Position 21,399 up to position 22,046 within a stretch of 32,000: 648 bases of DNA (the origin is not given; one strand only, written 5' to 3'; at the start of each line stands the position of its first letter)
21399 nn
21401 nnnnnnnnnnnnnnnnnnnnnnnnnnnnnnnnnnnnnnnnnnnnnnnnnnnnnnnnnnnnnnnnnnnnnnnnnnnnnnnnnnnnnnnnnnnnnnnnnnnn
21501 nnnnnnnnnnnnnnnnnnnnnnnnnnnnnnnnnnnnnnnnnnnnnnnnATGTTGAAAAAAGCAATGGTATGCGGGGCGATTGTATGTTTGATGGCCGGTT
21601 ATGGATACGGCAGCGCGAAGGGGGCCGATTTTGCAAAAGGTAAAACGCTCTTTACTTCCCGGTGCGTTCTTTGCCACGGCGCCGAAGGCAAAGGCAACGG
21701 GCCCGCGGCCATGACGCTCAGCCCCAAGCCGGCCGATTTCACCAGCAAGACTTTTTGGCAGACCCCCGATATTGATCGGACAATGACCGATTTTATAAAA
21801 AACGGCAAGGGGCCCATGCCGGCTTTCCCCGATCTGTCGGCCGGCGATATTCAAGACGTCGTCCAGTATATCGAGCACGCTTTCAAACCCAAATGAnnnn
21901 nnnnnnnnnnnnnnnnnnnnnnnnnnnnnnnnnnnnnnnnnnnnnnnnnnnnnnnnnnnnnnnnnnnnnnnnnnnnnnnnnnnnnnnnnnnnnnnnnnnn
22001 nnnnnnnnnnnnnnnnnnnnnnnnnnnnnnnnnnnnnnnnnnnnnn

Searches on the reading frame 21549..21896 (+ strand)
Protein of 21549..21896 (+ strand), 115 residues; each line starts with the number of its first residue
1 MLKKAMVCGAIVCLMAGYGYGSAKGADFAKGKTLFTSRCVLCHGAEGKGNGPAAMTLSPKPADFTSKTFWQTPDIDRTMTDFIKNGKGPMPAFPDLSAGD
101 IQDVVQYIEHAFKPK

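Call 4: search_protein_families(library=pfam, proteins=[window:21549-21896:+], max_evalue=1)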
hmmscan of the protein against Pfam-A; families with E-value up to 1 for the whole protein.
window:21549-21896:+ (115 aa): 4 families
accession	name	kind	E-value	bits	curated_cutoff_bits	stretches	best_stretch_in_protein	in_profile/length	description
PF13442.11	Cytochrome_CBB3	-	3.9e-14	53.2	27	1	27-108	2-68/68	Cytochrome C oxidase, cbb3-type, subunit III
PF00034.26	Cytochrom_C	-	3.6e-12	47.9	21.3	1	29-110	2-88/90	Cytochrome c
PF17494.7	DUF5429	-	0.15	12.6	27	1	2-43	14-54/76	Family of unknown function (DUF5429)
PF14495.11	Cytochrom_C550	-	0.22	11.6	27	1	26-55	24-52/136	Cytochrome c-550 domain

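Call 5: search_protein_families(library=ncbifam, proteins=[window:21549-21896:+], max_evalue=0.1)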
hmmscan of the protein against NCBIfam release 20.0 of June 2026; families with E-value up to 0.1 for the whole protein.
window:21549-21896:+ (115 aa): 12 families
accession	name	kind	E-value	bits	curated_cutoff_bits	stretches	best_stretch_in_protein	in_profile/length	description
NF033864.1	cytochrome579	equivalog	6e-10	39.2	280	1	27-103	48-126/179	cytochrome 579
NF045930.1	Cytc6PetJCyano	equivalog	2.4e-09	37.1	135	1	11-108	11-102/110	cytochrome c6 PetJ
NF050122.1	bc1_QcrC_actin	exception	8.1e-09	35.2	200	2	26-110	134-210/253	cytochrome bc1 complex diheme cytochrome c subunit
TIGR00782.1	ccoP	equivalog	1.1e-07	31.4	179.95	1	26-109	201-279/285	cytochrome-c oxidase, cbb3-type subunit III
NF011054.0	PRK14486.1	equivalog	1.2e-07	31.5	447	1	26-110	213-289/294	putative bifunctional cbb3-type cytochrome c oxidase subunit II/cytochrome c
NF045774.1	cytochro_C551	exception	4.1e-05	23.5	118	1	25-108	36-106/110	cytochrome c551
NF045773.1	cytochro_C550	exception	5.2e-05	23.2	125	1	29-108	50-116/118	cytochrome c550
NF052248.1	SorU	equivalog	6.9e-05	23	100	1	73-108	37-72/72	SorU family sulfite dehydrogenase c-type cytochrome subunit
TIGR02603.1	CxxCH_TIGR02603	domain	0.00023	21.2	68.15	1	26-52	1-29/134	putative heme-binding domain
TIGR04494.1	c550_PedF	equivalog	0.03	14.2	122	1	29-97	52-115/133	cytochrome c-550 PedF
TIGR04485.1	thiosulf_SoxX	equivalog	0.034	14.9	61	0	37-109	3-76/78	sulfur oxidation c-type cytochrome SoxX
NF041895.1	choice_anch_V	domain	0.088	12.9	42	0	12-61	2-46/150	choice-of-anchor V domain-containing protein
